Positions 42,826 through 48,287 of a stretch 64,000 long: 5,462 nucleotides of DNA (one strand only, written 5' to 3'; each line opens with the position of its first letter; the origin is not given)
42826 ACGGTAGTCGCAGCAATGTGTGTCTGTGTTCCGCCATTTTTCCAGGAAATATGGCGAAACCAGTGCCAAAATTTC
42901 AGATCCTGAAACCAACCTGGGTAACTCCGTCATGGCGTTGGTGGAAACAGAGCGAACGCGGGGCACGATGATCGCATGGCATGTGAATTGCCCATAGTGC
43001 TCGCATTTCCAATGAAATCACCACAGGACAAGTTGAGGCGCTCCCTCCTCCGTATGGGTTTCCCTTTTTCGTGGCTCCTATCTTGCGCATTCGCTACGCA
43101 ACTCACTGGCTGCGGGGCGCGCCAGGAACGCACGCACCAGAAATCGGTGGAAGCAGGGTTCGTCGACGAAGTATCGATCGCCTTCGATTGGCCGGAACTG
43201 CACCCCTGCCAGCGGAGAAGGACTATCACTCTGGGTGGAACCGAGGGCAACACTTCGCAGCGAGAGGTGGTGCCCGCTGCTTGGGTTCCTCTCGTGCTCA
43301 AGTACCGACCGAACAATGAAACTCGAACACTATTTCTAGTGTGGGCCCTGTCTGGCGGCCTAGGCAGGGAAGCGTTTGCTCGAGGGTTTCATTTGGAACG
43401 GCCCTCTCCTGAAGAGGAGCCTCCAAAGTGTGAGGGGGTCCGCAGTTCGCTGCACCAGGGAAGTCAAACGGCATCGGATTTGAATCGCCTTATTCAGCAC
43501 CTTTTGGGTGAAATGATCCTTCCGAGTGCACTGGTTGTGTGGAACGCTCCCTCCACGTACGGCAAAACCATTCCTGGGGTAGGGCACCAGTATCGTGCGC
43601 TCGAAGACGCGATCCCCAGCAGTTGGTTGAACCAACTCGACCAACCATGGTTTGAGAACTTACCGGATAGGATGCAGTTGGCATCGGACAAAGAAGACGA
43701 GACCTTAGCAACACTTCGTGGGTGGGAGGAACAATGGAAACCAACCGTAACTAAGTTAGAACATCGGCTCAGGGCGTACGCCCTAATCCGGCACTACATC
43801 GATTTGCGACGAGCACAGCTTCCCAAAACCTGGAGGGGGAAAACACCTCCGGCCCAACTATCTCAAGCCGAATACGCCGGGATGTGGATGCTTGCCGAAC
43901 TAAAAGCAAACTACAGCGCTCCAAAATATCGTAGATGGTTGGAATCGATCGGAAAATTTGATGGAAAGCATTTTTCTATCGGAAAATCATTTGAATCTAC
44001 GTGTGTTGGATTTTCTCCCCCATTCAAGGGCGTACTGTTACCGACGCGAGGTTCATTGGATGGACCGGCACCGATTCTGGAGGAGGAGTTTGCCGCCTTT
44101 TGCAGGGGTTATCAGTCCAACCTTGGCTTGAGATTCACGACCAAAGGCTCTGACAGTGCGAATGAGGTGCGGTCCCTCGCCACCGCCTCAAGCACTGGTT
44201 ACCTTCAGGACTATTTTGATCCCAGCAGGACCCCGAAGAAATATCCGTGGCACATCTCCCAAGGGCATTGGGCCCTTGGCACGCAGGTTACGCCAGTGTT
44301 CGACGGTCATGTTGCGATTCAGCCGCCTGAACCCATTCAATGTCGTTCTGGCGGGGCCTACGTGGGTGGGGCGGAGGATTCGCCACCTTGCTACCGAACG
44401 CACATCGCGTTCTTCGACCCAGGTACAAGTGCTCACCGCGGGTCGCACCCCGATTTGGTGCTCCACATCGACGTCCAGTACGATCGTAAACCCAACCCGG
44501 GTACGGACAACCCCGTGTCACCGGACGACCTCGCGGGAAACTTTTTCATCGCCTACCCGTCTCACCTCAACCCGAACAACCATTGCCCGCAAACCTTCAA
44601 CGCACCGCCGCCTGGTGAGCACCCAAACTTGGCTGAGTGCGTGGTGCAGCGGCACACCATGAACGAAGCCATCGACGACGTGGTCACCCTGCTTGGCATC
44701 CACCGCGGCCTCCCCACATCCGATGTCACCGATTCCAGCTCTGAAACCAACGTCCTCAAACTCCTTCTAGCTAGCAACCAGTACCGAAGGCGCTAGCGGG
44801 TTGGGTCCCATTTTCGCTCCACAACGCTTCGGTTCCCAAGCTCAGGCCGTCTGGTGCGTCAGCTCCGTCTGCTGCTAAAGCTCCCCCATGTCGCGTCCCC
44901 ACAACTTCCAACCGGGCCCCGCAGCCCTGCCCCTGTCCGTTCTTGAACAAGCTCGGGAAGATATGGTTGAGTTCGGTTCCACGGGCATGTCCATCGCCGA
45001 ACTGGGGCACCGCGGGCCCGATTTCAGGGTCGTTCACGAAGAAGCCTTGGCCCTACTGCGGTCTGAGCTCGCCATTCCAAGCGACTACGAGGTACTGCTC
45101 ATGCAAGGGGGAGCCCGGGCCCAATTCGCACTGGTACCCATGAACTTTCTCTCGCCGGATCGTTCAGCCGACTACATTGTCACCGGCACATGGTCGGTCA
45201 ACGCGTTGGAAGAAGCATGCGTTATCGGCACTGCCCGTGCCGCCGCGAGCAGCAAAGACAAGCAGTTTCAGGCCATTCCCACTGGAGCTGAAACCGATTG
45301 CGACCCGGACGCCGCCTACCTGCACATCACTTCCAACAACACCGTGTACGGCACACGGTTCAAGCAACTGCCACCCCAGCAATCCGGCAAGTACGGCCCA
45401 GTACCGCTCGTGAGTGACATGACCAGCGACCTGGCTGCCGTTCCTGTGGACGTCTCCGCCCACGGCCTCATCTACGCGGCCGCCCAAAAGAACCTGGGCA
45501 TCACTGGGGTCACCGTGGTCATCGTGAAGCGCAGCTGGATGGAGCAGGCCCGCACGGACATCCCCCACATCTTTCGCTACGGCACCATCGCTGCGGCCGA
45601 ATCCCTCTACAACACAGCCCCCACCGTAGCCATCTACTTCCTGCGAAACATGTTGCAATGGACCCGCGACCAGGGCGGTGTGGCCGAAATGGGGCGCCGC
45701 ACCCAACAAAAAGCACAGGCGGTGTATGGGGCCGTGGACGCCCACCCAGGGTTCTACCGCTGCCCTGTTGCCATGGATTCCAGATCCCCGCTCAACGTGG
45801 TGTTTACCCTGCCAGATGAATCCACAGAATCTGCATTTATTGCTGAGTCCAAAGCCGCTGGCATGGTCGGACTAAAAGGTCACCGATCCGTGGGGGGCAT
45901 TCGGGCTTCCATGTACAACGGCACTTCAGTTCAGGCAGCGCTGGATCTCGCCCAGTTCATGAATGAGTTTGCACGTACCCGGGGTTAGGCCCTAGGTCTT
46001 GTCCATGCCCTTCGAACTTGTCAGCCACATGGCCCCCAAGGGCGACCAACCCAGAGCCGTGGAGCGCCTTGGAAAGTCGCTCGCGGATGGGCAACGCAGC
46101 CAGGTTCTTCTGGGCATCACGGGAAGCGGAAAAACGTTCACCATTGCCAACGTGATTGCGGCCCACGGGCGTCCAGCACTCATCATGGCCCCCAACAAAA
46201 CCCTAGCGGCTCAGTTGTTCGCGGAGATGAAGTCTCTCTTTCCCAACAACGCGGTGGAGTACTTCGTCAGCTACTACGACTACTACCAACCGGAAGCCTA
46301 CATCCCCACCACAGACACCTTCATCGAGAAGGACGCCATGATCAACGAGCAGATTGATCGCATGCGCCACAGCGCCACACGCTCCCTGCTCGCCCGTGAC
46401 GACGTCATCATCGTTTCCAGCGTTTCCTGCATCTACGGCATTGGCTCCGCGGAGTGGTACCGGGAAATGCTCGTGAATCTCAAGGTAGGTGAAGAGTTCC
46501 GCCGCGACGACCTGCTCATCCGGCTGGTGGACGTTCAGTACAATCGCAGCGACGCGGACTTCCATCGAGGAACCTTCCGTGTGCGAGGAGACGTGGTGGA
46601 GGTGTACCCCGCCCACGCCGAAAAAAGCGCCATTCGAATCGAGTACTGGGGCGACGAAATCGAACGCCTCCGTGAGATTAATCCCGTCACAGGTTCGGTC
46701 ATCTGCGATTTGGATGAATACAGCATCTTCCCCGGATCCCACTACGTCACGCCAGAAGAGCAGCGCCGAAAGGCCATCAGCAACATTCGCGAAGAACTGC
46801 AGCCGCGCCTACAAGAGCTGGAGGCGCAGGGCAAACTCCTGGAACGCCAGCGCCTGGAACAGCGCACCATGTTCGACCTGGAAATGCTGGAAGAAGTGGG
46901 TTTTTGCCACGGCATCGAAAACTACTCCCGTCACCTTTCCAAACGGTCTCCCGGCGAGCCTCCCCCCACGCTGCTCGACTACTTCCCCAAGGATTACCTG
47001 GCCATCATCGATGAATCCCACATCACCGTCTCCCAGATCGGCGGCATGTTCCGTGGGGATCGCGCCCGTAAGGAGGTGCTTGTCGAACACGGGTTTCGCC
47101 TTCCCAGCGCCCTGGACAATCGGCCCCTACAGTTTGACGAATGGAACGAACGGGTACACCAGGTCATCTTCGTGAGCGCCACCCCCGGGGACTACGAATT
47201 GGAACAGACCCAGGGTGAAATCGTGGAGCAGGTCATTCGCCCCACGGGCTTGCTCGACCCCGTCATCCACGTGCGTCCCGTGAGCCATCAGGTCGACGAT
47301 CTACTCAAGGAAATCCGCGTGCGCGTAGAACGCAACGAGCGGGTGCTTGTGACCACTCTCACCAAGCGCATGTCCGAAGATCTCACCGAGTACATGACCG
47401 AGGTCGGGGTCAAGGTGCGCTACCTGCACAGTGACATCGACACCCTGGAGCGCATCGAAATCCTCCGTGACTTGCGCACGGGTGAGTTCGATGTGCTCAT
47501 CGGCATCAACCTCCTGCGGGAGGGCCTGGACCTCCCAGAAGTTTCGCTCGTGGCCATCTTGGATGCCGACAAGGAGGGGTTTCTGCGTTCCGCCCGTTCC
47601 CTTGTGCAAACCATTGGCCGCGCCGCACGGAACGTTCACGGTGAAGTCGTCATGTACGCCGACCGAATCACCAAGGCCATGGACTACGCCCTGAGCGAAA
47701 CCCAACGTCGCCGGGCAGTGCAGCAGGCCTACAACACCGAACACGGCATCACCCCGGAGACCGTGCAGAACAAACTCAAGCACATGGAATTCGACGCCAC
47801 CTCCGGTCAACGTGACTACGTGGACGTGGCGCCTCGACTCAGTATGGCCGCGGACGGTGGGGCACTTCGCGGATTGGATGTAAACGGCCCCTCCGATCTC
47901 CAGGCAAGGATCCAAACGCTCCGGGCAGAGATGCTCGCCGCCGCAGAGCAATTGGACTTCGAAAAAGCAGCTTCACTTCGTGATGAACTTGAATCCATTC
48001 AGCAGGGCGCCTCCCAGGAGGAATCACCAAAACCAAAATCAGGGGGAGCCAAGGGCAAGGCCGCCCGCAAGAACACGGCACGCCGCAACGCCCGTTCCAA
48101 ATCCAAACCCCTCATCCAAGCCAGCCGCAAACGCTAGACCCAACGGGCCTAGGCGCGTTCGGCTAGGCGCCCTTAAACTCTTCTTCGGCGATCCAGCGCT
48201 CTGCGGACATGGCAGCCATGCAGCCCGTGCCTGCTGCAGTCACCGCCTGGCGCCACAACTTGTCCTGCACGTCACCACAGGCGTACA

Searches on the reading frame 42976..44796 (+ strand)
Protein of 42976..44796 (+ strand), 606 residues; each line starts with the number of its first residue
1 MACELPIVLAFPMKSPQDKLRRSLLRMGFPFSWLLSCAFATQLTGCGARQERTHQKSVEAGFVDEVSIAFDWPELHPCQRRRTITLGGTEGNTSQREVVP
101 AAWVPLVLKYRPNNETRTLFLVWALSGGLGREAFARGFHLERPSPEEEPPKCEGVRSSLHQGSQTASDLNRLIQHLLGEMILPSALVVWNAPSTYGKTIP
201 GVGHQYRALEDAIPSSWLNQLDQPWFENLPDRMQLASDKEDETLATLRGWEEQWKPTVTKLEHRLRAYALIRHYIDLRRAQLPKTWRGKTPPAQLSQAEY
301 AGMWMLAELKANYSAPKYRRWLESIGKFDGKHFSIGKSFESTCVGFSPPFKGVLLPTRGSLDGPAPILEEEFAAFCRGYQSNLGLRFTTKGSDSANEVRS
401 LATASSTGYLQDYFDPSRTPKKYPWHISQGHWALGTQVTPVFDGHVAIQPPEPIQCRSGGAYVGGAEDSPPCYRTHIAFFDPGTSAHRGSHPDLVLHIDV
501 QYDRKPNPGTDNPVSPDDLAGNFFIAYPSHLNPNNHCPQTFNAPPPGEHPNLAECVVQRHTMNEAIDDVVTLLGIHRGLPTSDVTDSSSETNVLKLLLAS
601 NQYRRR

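Call 24: find_encoding_contigs(protein=window:42976-44796:+, flank=10000, max_places=2)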
Protein window:42976-44796:+ (606 aa): no gene with exactly this product is on record in the collection.

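Call 29: search_protein_families(library=pfam, proteins=[window:42976-44796:+], max_evalue=0.0001)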
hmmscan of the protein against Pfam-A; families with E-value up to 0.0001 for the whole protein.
window:42976-44796:+ (606 aa): 0 families

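Call 65: search_protein_families(library=ncbifam, proteins=[window:43012-44796:+], max_evalue=0.01)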
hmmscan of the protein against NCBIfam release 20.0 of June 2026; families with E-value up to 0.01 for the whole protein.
window:43012-44796:+ (594 aa): 0 families

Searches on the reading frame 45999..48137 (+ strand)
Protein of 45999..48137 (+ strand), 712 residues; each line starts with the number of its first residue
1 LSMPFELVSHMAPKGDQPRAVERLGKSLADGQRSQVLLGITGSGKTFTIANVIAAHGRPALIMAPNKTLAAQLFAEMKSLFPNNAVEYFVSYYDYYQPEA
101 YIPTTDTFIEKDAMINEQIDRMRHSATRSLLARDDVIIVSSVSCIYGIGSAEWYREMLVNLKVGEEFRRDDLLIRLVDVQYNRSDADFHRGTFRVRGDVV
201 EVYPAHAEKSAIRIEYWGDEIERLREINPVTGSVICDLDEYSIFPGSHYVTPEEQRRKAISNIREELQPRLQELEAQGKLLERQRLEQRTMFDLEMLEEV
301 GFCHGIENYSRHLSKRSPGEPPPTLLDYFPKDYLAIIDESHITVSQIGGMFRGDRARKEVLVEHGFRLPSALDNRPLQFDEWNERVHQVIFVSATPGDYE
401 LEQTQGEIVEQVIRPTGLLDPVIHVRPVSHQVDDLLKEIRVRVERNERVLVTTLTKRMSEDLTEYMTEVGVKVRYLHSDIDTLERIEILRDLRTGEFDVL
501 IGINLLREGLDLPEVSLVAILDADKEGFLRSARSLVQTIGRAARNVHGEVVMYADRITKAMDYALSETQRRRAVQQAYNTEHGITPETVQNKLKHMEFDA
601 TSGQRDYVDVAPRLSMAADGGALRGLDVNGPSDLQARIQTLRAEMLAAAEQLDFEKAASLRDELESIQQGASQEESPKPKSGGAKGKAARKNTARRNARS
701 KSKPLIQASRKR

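Call 29: search_protein_families(library=pfam, proteins=[window:45999-48137:+], max_evalue=0.0001)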
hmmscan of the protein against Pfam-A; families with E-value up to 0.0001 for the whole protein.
window:45999-48137:+ (712 aa): 6 families
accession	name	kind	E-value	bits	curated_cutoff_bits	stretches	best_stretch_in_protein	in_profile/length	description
PF17757.6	UvrB_inter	-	1.6e-33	115.1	22.9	1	159-249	1-91/91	UvrB interaction domain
PF00271.37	Helicase_C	-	2.1e-21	76.7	23.5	1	434-545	5-109/110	Helicase conserved C-terminal domain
PF12344.14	UvrB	-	1.1e-19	70.5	27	1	552-593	1-42/43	Ultra-violet resistance protein B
PF02151.25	UVR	-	7.2e-10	38.7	21.5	1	636-669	2-35/36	UvrB/uvrC motif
PF04851.21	ResIII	-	6.2e-09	36.4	22.5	1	13-87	4-83/164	Type III restriction enzyme, res subunit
PF00270.35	DEAD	-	3.3e-06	27.4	26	1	33-85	15-73/167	DEAD/DEAH box helicase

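Call 35: find_related_loci(query=window:45999-48137:+, collection=genome_contigs, flank=10000)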
Query window:45999-48137:+ (712 aa) in genome_contigs; peptide patterns used: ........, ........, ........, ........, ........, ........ (x = any residue, [..] = any of these).
599 stretches matched a pattern (row limit reached: there are more); 581 encode a relative of the query (tblastn E <= 1e-3); the best 80 are kept; 80 distinct loci.
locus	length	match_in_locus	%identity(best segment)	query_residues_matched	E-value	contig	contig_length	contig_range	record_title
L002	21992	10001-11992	71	1-679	0e+0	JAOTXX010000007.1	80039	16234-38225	MAG: Myxococcales bacterium isolate 21_Jan_SF_Bin28 21_Jan_SF_Bin28_scaffold_126_c1, whole genome shotgun sequence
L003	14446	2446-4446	71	1-678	0e+0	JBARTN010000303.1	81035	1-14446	MAG: Polyangiales bacterium isolate MFD12925_ilm_asm_bin34 k127_155813, whole genome shotgun sequence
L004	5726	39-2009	71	1-668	0e+0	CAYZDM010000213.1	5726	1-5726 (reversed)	MAG TPA_asm: uncultured Sandaracinaceae bacterium isolate SRP155585_co1_222 genome assembly, contig: NODE_10749_length_5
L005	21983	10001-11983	71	1-672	0e+0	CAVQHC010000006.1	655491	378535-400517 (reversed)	MAG: uncultured delta proteobacterium isolate MFD09964.bin.1.233 genome assembly, contig: contig_18954, whole genome sho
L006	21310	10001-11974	71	1-669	0e+0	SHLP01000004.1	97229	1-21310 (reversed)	MAG: Deltaproteobacteria bacterium isolate MetaBAT.bin.10 NODE_10_length_97229_cov_18.424465, whole genome shotgun seque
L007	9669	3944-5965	70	1-685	0e+0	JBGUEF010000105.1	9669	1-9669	MAG: Deltaproteobacteria bacterium isolate 35D-01 NODE_105_length_9669_cov_3.215596, whole genome shotgun sequence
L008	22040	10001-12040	70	1-704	0e+0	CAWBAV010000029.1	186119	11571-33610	MAG: uncultured delta proteobacterium isolate MFD09779.bin.1.20 genome assembly, contig: contig_82621, whole genome shot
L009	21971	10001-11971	71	1-668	0e+0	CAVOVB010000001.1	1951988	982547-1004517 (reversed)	MAG: uncultured delta proteobacterium isolate MFD09779.bin.2.182 genome assembly, contig: contig_12172, whole genome sho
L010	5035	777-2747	71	1-668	0e+0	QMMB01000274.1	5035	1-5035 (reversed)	MAG: Deltaproteobacteria bacterium isolate B2_G11 B2_Guay11_scaffold_04810, whole genome shotgun sequence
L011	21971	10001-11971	71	1-668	0e+0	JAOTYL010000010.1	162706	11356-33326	MAG: Myxococcales bacterium isolate 21_Jan_SF_Bin46 21_Jan_SF_Bin46_scaffold_38_c1, whole genome shotgun sequence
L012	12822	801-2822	69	1-680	0e+0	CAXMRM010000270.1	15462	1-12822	MAG: uncultured Myxococcota bacterium isolate 07C-BC-St05_bin.21.orig genome assembly, contig: k141_4329903, whole genom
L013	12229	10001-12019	69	1-690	0e+0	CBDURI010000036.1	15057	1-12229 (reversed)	MAG TPA_asm: uncultured bacterium isolate SRR21487744_binner13_Refined_51 genome assembly, contig: ERZ25748493.1250, who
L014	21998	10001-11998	71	1-673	0e+0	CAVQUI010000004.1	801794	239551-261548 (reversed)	MAG: uncultured delta proteobacterium isolate MFD09964.bin.2.99 genome assembly, contig: contig_14035, whole genome shot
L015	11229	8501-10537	69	5-693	0e+0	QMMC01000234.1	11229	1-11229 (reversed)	MAG: Deltaproteobacteria bacterium isolate B10_G4 B10_Guay4_scaffold_05472, whole genome shotgun sequence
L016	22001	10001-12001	70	1-682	0e+0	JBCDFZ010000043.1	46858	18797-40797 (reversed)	MAG: Myxococcota bacterium isolate P01_H01_bin.120 k141_679639_length_46858_cov_25.0705, whole genome shotgun sequence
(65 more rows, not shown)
